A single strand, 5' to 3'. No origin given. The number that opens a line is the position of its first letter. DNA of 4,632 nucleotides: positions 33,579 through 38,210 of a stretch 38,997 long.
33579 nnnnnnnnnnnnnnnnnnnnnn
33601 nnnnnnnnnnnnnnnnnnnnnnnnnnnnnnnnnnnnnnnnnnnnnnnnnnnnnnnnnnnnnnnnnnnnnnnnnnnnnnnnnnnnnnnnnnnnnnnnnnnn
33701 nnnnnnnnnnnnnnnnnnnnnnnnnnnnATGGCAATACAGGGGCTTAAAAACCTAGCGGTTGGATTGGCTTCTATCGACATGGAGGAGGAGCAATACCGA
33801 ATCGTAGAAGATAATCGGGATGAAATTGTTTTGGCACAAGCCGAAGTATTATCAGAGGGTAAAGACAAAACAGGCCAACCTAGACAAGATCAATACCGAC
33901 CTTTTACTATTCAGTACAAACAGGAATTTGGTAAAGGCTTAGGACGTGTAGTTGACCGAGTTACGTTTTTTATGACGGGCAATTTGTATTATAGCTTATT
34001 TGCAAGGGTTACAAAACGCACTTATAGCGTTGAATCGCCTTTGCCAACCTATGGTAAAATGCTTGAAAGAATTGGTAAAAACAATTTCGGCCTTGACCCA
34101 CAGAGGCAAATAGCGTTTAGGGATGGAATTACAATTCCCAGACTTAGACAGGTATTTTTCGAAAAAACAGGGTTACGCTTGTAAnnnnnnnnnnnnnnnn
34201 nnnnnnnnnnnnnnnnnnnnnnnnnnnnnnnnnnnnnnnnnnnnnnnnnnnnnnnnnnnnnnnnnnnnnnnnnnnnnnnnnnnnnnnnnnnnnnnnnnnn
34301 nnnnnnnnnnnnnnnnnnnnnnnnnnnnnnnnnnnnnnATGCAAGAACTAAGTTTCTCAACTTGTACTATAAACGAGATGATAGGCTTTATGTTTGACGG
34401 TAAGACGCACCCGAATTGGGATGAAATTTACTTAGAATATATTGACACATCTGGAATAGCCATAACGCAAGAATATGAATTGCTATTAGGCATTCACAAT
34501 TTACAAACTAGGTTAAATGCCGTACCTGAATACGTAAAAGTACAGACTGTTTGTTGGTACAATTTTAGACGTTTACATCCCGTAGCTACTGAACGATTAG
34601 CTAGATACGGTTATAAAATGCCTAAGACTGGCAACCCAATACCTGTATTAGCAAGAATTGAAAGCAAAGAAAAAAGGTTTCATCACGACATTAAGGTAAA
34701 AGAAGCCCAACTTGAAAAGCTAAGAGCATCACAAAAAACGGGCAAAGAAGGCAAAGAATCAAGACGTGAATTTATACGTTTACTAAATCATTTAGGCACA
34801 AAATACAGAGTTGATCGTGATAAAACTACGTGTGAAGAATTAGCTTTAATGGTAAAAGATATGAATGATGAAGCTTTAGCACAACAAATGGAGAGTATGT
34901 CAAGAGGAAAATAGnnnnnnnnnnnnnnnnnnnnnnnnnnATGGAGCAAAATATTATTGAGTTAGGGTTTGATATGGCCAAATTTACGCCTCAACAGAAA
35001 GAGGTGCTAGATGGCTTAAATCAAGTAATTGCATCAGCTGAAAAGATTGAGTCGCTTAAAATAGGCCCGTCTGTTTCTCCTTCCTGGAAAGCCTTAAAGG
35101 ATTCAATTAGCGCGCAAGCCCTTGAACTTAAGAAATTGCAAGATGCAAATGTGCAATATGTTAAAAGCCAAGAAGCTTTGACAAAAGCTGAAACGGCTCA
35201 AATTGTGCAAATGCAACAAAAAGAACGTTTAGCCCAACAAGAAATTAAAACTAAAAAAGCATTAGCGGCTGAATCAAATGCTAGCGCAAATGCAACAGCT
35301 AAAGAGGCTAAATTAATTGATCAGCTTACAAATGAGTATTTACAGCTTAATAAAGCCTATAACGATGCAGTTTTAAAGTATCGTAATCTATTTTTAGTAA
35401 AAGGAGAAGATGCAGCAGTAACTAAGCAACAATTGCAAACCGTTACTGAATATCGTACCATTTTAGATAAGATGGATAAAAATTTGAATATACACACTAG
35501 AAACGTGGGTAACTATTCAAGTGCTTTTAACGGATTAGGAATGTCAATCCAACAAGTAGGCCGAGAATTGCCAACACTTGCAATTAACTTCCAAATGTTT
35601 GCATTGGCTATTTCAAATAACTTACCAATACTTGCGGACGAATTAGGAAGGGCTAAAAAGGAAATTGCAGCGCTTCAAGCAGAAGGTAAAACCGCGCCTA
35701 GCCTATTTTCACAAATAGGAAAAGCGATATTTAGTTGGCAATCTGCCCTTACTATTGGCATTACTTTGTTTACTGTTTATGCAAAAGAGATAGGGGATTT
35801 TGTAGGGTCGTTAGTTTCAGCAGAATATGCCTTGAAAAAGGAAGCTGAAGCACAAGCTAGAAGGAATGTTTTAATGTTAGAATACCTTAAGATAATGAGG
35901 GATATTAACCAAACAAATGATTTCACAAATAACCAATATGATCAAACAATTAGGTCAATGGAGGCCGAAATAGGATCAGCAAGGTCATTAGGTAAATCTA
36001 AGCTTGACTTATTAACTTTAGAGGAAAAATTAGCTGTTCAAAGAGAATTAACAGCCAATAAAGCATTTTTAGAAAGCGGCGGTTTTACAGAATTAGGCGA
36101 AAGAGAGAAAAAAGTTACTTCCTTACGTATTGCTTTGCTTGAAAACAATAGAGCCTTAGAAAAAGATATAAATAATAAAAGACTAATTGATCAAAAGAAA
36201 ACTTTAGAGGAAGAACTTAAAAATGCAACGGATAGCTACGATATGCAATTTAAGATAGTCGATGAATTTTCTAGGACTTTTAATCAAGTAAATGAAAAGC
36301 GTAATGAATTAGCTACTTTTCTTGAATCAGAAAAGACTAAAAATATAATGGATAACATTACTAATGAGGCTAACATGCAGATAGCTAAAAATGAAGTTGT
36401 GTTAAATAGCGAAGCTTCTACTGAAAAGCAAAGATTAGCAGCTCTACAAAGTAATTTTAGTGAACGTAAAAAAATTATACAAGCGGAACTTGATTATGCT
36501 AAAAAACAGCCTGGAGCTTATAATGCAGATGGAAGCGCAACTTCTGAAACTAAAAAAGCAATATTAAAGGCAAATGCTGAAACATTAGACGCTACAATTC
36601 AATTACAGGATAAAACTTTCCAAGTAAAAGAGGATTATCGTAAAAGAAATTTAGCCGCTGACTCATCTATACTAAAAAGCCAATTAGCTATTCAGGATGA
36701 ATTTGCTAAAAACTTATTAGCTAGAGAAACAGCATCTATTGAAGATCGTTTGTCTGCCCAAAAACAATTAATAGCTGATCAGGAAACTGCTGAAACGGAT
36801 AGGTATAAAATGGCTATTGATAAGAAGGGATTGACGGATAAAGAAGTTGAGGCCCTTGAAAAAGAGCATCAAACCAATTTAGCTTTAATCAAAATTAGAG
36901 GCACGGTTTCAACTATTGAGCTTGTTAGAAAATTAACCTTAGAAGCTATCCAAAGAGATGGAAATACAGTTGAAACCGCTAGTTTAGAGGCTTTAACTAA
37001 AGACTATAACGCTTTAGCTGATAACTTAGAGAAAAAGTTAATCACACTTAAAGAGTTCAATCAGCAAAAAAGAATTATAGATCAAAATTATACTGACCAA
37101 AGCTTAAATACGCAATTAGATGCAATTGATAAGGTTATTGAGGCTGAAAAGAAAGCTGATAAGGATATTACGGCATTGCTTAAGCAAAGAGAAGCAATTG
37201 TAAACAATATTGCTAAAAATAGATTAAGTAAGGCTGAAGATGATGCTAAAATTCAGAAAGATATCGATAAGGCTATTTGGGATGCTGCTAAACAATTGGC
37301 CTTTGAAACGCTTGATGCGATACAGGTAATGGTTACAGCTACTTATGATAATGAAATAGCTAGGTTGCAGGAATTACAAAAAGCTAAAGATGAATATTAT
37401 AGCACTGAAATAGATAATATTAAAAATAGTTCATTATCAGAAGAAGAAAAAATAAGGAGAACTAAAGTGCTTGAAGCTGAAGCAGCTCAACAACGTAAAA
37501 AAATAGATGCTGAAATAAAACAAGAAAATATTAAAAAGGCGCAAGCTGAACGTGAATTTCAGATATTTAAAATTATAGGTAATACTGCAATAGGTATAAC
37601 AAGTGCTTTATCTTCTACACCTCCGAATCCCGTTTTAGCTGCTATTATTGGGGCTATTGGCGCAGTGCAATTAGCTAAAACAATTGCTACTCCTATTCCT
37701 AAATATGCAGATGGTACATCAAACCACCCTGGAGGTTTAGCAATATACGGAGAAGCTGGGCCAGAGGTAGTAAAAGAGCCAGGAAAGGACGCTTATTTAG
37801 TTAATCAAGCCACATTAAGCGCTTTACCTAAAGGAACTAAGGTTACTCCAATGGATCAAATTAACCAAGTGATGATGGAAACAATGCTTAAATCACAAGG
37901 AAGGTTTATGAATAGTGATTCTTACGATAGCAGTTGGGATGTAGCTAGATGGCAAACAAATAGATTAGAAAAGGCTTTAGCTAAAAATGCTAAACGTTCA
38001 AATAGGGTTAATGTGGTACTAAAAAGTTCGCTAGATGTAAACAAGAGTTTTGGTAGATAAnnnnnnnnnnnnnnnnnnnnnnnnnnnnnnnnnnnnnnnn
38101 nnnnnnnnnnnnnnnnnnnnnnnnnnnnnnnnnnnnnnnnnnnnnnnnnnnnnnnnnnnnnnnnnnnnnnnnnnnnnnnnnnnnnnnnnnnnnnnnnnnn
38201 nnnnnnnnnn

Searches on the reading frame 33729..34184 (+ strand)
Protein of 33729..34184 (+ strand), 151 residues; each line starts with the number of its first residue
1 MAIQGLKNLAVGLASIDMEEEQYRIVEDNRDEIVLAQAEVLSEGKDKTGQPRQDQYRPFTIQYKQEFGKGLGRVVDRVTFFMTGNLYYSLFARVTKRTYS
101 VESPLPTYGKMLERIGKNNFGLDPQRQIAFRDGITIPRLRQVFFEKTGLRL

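Call 9: search_protein_families(library=phrogs, proteins=[window:33729-34184:+], max_evalue=0.01)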
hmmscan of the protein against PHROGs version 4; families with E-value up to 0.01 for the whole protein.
window:33729-34184:+ (151 aa): 1 family
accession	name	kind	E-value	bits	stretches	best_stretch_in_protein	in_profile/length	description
phrog_6195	-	tail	6.8e-14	53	1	15-143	15-141/147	tail protein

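Call 10: find_related_loci(query=window:33729-34184:+, collection=viral_contigs, flank=3000)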
Query window:33729-34184:+ (151 aa) in viral_contigs; peptide patterns used: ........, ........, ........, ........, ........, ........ (x = any residue, [..] = any of these).
8 stretches matched a pattern; 2 encode a relative of the query (tblastn E <= 1e-3); 2 distinct loci.
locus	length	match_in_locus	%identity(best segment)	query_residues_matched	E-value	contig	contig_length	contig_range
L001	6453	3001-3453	70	1-151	5e-72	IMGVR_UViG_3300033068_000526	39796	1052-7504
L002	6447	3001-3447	42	3-151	7e-36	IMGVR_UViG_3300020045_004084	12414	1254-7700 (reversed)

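Call 14: find_encoding_contigs(protein=window:33729-34184:+, flank=3000, max_places=10)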
Protein window:33729-34184:+ (151 aa): 9 contigs read that carry it; 7 places shown.
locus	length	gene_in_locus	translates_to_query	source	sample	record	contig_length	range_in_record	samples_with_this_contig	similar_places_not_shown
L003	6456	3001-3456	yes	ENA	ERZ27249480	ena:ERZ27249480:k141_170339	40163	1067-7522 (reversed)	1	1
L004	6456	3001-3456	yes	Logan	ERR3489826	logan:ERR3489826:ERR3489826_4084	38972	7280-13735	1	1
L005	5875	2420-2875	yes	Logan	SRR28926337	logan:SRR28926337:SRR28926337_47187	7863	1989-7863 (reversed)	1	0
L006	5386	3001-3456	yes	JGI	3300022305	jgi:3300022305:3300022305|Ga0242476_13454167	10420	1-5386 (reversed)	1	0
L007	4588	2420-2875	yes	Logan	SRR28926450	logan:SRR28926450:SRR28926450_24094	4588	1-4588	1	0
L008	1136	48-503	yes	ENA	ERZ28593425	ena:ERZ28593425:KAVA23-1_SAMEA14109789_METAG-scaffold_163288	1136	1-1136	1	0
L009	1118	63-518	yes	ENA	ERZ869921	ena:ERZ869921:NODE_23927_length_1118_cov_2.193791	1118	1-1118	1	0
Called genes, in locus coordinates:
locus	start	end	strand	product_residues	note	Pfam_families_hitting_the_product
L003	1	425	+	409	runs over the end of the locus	PF05065:Phage_capsid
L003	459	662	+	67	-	-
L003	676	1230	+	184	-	-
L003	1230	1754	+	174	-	-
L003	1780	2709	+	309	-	-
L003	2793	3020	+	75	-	-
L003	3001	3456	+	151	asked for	-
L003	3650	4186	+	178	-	-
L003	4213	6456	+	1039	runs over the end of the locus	-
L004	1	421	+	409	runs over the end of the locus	PF05065:Phage_capsid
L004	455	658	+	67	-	-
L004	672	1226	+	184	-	-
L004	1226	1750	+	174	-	-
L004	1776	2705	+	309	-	-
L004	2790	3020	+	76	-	-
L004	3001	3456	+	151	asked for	-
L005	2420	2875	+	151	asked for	-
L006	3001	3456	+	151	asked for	-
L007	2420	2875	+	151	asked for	-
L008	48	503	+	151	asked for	-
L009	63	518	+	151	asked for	-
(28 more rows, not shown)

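Call 28: find_homologous_proteins(query=window:33729-34184:+)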
Query window:33729-34184:+ (151 aa): 19 proteins with E <= 0.001 among 44 candidates.
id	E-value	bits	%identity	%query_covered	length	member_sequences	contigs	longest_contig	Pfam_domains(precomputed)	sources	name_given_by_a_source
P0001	2.0e-92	325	99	100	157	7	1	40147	-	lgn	-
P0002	1.6e-88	312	96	100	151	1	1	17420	-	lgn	-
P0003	1.3e-77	277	82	100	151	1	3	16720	-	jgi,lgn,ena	jgi:hypothetical protein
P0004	5.7e-66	239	72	100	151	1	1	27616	-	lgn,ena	-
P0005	3.3e-65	236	70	100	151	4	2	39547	-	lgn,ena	-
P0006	9.3e-64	232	72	100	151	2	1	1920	-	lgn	-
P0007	1.6e-62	228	70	100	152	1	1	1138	-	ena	-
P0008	8.0e-60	219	67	100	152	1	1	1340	-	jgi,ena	-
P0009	2.3e-58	214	65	100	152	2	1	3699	-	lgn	-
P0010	9.9e-56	206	63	100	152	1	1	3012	-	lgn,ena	-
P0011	3.7e-51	191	59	100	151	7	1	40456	-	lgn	-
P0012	1.8e-38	150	51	100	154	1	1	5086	-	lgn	-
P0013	4.2e-36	142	50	100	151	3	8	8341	-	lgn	-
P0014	4.1e-33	132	46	99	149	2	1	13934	-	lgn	-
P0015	2.6e-30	123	44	100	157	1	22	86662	-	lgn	-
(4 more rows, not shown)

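Call 29: find_encoding_contigs(protein=P0002, flank=1500, max_places=3)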
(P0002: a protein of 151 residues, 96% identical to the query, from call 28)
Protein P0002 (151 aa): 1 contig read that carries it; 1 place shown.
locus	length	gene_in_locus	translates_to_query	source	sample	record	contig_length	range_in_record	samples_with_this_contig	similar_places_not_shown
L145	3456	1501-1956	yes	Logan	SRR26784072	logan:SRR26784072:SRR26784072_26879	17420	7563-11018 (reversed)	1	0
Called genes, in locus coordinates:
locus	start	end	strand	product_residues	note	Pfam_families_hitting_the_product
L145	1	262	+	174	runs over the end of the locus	-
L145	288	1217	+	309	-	-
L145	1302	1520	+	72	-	-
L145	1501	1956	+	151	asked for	-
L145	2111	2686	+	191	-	-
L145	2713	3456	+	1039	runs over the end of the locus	-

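Call 30: find_encoding_contigs(protein=P0003, flank=1500, max_places=3)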
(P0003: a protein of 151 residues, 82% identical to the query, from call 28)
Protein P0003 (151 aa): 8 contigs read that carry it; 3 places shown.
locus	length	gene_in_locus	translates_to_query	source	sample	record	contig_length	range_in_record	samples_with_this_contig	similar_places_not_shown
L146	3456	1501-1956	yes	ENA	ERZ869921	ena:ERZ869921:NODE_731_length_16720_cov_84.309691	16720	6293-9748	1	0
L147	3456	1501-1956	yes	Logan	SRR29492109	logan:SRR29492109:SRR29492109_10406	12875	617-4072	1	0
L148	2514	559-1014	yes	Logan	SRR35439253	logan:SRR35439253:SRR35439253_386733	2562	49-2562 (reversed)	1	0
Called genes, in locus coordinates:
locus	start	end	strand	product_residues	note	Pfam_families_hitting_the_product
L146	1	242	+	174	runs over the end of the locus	-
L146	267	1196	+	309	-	-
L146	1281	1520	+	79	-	-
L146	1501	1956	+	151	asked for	-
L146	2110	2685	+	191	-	-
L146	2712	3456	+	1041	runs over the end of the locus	-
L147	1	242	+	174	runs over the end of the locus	-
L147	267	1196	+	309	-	-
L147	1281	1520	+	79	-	-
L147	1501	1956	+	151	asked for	-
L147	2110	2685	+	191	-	-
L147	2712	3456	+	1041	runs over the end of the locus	-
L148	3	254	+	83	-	?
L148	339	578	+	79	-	-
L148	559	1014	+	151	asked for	-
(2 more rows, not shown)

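Call 31: find_encoding_contigs(protein=P0004, flank=1500, max_places=3)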
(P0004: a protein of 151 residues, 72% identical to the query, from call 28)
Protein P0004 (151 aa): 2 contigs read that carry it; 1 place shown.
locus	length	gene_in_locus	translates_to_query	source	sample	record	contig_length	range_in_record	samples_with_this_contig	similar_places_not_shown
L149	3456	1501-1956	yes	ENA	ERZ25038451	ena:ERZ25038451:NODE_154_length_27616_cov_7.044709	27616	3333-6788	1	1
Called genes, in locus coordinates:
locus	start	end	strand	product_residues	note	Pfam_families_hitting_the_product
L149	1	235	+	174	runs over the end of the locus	-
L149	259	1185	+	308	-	-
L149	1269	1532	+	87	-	-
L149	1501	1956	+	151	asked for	-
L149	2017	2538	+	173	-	-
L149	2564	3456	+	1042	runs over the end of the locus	-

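Call 32: find_encoding_contigs(protein=P0011, flank=1500, max_places=3)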
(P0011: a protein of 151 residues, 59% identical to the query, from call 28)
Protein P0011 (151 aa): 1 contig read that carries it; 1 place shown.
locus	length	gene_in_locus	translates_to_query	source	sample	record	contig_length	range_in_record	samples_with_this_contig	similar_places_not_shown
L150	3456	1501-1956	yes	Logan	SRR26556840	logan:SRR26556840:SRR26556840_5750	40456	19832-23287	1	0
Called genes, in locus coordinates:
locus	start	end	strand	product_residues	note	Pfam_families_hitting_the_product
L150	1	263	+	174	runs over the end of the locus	-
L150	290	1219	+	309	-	-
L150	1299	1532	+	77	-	-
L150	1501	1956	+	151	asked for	-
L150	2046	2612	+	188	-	-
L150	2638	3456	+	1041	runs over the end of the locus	-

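Call 37: find_encoding_contigs(protein=P0012, flank=1500, max_places=2)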
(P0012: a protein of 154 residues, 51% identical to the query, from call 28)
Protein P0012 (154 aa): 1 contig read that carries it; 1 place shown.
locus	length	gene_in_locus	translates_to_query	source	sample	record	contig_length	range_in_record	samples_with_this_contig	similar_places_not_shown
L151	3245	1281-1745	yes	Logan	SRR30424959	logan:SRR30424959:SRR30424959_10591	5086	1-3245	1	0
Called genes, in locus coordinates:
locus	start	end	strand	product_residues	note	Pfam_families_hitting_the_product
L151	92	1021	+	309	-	-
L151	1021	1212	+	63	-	-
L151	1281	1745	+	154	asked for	-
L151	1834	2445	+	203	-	-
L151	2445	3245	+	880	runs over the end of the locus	?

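Call 38: find_encoding_contigs(protein=P0009, flank=1500, max_places=2)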
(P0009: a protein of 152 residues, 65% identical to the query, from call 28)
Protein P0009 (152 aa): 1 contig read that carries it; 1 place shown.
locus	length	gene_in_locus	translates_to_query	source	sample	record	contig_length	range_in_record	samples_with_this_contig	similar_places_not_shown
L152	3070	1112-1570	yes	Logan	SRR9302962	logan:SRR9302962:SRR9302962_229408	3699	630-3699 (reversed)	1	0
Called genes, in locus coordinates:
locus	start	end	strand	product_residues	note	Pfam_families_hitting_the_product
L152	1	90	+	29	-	?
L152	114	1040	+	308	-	-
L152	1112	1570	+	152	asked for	-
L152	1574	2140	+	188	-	-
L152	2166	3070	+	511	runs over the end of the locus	?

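Call 39: find_encoding_contigs(protein=P0013, flank=1500, max_places=3)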
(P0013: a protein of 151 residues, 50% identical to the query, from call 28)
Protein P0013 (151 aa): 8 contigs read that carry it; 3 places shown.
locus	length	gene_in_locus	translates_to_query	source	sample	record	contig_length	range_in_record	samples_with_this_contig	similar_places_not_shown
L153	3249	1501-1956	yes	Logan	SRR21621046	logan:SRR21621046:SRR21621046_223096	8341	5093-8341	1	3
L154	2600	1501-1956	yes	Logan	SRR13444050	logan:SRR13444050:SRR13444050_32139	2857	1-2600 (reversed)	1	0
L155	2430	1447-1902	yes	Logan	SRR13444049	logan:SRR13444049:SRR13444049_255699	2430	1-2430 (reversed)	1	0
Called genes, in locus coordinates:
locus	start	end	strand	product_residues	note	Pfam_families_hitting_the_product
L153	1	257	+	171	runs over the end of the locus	-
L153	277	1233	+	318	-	-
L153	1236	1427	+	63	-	-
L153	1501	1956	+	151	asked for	-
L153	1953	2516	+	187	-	-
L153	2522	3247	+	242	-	?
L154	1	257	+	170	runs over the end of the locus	?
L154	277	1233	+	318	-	-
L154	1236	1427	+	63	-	-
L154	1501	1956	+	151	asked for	-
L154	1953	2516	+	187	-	-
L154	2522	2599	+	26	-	?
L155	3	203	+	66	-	?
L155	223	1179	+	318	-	-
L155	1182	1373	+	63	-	-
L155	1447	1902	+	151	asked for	-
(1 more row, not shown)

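Call 41: find_encoding_contigs(protein=P0010, flank=1500, max_places=2)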
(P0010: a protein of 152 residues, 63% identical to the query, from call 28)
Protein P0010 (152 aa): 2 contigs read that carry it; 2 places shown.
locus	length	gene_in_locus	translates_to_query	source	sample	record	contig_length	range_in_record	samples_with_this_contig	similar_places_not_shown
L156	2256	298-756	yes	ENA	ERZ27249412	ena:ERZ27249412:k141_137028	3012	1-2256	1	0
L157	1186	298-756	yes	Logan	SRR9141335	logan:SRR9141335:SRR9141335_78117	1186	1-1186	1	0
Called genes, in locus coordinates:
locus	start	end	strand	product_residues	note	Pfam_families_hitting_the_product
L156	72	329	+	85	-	-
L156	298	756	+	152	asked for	-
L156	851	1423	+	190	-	-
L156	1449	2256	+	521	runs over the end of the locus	?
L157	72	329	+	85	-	-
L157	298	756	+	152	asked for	-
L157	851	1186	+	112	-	?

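Call 42: find_encoding_contigs(protein=P0014, flank=1500, max_places=2)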
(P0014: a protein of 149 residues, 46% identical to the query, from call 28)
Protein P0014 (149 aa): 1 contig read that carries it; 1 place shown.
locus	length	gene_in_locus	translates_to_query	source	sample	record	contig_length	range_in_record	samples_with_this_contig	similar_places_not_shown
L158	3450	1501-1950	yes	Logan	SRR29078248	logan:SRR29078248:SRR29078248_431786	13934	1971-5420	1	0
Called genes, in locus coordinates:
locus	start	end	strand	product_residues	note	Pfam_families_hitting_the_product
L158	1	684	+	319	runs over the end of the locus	-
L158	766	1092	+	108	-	-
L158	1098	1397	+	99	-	-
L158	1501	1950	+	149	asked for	-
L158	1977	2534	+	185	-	-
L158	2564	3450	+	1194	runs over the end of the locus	-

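Call 45: find_related_loci(query=A1, collection=viral_contigs, flank=1500)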
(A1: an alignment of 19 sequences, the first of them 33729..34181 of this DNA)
Query A1 (151 aa) in viral_contigs; peptide patterns used: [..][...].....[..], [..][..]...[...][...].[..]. (x = any residue, [..] = any of these).
34 stretches matched a pattern; 8 encode a relative of the query (tblastn E <= 1e-3); 8 distinct loci.
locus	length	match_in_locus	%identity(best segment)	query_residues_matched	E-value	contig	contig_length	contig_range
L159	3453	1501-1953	70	1-151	1e-71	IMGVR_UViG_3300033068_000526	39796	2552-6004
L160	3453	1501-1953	43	1-151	1e-42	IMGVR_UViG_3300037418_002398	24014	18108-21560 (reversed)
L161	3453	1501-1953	43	1-151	7e-42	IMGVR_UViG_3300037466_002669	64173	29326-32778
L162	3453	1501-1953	43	1-151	7e-42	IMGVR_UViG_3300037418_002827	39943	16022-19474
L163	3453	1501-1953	42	1-151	2e-36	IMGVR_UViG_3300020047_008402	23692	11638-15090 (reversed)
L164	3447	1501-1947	42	3-151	2e-35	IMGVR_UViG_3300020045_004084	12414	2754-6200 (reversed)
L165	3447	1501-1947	39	1-149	4e-30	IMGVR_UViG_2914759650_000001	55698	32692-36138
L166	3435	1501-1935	36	3-143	8e-24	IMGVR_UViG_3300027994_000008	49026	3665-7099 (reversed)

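Call 47: find_encoding_contigs(protein=P0008, flank=1500, max_places=2)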
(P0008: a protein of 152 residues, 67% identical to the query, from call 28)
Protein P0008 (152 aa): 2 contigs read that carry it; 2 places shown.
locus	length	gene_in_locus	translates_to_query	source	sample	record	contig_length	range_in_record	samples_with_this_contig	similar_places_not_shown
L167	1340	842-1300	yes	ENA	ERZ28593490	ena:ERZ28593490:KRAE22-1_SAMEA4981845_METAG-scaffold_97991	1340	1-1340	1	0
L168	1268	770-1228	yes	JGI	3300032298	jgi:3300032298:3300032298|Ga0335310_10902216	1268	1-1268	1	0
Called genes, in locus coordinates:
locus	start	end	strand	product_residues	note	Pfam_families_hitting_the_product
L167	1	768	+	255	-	?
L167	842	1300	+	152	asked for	-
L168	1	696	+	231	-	?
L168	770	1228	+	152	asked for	-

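Call 48: find_encoding_contigs(protein=P0007, flank=1500, max_places=2)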
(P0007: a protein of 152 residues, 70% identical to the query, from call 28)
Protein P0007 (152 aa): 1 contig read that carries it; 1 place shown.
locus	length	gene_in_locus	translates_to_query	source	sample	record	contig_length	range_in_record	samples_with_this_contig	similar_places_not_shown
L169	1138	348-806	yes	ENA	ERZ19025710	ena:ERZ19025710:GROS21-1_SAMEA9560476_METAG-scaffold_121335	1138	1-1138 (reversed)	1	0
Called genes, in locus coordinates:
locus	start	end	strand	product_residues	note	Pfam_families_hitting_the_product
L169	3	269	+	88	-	?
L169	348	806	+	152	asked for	-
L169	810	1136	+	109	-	?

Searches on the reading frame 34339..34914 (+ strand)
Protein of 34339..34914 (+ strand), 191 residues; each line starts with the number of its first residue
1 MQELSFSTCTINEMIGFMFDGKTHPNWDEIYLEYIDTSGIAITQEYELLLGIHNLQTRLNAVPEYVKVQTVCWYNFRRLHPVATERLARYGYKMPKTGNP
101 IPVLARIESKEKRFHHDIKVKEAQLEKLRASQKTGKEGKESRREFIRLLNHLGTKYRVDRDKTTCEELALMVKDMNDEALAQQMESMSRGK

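Call 9: search_protein_families(library=phrogs, proteins=[window:34339-34914:+], max_evalue=0.01)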
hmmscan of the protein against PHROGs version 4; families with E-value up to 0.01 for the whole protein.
window:34339-34914:+ (191 aa): 0 families

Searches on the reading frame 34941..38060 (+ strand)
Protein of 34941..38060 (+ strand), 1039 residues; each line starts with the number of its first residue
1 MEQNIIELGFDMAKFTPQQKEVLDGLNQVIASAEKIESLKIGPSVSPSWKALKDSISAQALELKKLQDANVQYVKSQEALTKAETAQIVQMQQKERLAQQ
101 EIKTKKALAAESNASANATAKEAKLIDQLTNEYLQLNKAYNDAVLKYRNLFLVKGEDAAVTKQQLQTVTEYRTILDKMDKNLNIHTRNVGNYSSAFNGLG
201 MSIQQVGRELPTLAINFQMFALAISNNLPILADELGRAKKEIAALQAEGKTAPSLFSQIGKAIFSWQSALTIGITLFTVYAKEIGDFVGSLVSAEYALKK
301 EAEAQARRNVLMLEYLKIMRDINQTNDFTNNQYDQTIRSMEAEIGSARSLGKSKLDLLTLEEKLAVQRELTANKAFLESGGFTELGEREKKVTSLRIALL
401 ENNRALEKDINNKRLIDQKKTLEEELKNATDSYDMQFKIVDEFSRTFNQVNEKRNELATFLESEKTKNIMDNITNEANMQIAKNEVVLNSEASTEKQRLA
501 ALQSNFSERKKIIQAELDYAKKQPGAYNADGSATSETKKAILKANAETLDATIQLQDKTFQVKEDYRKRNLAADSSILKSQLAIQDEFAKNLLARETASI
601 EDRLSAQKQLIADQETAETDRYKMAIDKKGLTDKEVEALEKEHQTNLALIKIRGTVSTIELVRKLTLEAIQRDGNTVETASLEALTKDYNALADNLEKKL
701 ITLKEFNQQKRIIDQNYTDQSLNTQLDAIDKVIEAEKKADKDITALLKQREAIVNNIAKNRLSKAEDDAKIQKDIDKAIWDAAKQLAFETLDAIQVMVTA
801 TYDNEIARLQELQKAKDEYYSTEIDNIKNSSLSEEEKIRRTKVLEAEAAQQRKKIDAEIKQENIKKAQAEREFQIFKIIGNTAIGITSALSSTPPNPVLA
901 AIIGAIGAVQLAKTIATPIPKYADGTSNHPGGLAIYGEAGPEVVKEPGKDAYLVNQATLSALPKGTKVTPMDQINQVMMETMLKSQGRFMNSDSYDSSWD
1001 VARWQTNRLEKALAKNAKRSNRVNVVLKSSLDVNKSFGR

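Call 9: search_protein_families(library=phrogs, proteins=[window:34941-38060:+], max_evalue=0.01)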
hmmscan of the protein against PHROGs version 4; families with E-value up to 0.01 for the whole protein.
window:34941-38060:+ (1039 aa): 4 families
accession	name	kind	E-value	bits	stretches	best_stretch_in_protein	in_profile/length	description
phrog_14476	-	head and packaging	1.7e-28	100.2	1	77-305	113-346/1103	virion structural protein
phrog_26705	-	unknown function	5.7e-26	91.7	1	687-970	932-1225/1302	-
phrog_14295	-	unknown function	8.5e-13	47.9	1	18-718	68-737/1439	-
phrog_167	-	tail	9.4e-05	21.3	1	913-980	1014-1098/1555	tail length tape measure protein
